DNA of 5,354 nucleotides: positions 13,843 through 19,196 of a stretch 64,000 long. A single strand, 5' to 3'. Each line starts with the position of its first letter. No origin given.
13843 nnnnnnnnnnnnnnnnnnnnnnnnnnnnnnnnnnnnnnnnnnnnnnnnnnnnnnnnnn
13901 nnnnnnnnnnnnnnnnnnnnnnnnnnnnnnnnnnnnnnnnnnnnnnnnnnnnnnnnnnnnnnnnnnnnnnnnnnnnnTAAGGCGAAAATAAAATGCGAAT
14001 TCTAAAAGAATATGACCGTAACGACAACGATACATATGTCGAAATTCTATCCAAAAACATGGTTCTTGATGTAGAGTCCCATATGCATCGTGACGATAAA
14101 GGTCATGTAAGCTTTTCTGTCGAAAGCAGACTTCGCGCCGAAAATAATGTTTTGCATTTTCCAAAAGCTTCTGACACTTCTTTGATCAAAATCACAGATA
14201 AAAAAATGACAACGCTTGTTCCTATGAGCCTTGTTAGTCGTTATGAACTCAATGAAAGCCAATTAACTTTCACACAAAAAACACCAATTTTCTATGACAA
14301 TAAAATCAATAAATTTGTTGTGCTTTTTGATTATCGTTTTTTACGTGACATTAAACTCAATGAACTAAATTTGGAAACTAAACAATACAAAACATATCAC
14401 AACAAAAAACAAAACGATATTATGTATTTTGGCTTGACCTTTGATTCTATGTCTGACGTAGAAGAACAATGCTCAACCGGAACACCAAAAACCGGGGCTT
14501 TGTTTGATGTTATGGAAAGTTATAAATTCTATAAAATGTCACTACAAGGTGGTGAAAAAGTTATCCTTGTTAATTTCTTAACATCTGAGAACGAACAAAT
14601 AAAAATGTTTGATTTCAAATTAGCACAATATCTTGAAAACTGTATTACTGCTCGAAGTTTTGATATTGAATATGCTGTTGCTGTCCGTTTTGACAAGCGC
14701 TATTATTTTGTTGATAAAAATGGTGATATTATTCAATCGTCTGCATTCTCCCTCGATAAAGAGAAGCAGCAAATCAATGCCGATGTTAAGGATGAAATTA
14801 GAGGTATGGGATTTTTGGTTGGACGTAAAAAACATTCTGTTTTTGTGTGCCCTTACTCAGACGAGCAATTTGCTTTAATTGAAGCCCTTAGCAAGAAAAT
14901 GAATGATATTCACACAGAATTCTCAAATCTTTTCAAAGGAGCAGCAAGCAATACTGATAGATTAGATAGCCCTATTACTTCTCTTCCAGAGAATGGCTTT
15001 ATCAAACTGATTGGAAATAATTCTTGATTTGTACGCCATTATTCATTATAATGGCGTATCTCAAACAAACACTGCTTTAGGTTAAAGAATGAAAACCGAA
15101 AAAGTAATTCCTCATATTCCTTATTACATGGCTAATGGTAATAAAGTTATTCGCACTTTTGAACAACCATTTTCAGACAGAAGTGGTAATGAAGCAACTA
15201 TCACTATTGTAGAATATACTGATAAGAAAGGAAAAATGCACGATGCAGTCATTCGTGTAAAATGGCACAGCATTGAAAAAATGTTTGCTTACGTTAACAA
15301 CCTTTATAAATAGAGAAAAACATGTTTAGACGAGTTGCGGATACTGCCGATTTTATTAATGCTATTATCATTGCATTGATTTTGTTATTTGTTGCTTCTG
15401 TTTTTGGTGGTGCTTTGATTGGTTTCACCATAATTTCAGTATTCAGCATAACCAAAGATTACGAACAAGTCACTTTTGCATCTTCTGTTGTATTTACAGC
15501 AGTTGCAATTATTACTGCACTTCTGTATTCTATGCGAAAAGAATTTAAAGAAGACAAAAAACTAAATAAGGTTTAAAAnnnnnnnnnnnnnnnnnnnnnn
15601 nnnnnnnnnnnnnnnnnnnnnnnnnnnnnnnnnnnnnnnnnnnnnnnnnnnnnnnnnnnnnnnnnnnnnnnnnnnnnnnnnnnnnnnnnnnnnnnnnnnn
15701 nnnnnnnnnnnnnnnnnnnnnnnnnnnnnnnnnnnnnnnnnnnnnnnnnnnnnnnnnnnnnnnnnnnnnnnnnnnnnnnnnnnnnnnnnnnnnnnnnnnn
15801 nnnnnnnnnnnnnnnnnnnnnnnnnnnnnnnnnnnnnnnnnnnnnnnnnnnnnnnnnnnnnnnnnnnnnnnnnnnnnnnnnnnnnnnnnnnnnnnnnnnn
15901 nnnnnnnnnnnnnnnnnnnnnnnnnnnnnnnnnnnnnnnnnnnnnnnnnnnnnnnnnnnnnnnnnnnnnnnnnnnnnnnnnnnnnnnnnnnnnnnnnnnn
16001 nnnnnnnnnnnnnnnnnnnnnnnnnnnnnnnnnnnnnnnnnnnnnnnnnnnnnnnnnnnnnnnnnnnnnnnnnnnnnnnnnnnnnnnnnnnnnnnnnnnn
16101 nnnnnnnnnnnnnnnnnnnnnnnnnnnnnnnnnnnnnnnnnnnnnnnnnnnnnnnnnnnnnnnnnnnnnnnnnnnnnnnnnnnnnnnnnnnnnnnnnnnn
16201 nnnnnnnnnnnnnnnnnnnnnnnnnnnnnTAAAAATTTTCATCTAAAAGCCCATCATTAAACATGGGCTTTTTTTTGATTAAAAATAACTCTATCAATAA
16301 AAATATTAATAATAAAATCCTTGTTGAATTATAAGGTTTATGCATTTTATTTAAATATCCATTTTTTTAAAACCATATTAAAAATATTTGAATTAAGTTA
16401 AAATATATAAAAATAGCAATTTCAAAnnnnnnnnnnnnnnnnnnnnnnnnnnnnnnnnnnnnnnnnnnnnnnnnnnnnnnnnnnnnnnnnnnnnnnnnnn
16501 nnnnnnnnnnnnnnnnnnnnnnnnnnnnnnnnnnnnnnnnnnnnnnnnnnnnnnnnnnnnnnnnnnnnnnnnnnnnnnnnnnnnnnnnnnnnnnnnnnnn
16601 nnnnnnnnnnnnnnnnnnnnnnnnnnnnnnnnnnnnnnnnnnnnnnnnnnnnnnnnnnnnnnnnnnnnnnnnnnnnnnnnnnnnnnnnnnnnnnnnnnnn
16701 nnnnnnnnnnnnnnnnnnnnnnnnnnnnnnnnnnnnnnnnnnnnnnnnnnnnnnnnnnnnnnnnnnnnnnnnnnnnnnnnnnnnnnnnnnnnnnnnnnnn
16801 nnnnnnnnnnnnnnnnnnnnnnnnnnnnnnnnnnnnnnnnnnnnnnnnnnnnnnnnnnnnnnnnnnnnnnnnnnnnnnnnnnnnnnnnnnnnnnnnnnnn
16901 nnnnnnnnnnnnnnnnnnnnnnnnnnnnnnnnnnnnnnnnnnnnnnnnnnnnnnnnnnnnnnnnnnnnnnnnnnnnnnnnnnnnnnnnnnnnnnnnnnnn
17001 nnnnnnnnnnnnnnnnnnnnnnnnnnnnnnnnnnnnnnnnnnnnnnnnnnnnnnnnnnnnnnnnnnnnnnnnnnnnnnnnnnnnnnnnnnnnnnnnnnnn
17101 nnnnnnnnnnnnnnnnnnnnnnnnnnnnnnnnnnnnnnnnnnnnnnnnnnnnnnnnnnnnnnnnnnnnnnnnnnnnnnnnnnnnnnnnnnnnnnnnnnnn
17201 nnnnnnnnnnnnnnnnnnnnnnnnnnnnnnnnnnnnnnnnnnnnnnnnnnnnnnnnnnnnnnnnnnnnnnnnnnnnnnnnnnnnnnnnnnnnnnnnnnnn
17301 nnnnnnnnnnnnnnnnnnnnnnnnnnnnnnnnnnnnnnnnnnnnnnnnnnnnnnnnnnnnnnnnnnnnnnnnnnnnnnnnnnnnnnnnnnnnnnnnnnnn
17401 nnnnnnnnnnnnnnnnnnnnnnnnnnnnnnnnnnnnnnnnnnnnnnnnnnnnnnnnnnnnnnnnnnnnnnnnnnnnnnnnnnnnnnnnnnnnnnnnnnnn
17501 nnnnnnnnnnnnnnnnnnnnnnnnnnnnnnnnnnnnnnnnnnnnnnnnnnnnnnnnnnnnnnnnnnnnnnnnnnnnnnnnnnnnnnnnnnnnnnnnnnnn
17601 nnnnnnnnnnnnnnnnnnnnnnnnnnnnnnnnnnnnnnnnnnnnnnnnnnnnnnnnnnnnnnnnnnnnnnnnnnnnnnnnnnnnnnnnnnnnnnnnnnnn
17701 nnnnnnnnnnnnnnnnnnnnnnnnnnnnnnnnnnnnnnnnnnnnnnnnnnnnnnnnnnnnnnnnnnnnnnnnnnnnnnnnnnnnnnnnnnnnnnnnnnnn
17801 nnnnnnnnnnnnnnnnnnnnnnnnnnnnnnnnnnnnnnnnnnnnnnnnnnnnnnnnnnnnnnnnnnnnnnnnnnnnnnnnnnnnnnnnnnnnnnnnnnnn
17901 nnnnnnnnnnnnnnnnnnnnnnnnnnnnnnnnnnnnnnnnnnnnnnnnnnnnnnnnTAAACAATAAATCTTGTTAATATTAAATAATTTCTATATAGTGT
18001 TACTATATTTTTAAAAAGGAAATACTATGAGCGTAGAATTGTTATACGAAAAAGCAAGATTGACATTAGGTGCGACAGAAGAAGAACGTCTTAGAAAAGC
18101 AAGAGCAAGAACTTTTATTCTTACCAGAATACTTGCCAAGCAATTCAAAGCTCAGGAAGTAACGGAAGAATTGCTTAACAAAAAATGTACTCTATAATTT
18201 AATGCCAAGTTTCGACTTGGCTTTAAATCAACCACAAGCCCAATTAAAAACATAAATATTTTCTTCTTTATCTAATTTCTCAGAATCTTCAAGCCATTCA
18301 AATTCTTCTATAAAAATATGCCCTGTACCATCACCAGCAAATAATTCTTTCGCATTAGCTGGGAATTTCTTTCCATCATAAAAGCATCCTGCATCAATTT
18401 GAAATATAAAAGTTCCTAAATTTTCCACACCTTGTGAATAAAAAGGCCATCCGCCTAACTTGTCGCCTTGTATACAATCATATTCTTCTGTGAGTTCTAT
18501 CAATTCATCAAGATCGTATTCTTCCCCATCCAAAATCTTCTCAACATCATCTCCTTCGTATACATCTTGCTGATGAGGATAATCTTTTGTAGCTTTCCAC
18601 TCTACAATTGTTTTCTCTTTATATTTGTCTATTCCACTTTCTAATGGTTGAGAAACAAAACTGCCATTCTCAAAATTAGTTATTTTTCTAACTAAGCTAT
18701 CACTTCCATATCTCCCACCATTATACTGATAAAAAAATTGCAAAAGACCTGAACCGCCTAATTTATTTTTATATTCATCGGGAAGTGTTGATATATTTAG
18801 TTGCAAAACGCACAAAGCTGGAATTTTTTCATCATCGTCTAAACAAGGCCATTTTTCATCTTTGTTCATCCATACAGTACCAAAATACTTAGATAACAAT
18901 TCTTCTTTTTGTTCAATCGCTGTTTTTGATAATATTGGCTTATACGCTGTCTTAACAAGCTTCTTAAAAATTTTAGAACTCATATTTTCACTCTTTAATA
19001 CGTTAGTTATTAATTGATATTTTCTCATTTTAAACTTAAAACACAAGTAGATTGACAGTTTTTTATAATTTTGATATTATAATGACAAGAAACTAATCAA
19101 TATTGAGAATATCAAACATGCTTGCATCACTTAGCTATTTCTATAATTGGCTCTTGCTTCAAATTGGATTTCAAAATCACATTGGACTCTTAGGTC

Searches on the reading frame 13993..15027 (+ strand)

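Call 19: search_protein_families(library=phrogs, proteins=[window:13993-15027:+])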
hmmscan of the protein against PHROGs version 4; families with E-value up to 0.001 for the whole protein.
window:13993-15027:+ (344 aa): 0 families

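Call 87: search_protein_families(library=pfam, proteins=[window:13993-15027:+], max_evalue=0.01)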
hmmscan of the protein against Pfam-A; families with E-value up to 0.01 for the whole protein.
window:13993-15027:+ (344 aa): 1 family
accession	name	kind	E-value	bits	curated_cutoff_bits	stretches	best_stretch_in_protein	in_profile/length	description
PF04525.18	LOR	-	0.0004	20.5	24.5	0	15-97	15-98/187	LURP-one-related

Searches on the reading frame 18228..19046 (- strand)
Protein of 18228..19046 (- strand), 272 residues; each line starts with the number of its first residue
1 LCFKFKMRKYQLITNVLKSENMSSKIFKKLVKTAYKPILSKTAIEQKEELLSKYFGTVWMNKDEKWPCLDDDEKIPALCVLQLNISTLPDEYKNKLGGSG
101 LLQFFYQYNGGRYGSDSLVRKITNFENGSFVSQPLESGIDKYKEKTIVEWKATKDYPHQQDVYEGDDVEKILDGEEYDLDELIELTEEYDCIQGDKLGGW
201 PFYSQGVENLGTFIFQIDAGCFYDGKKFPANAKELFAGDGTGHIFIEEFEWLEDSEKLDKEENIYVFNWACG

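Call 87: search_protein_families(library=pfam, proteins=[window:18228-19046:-], max_evalue=0.01)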
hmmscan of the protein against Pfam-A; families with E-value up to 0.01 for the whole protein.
window:18228-19046:- (272 aa): 1 family
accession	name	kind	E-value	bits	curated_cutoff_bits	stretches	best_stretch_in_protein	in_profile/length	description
PF09234.15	DUF1963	-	2.4e-08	35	23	1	52-248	1-199/216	Domain of unknown function (DUF1963)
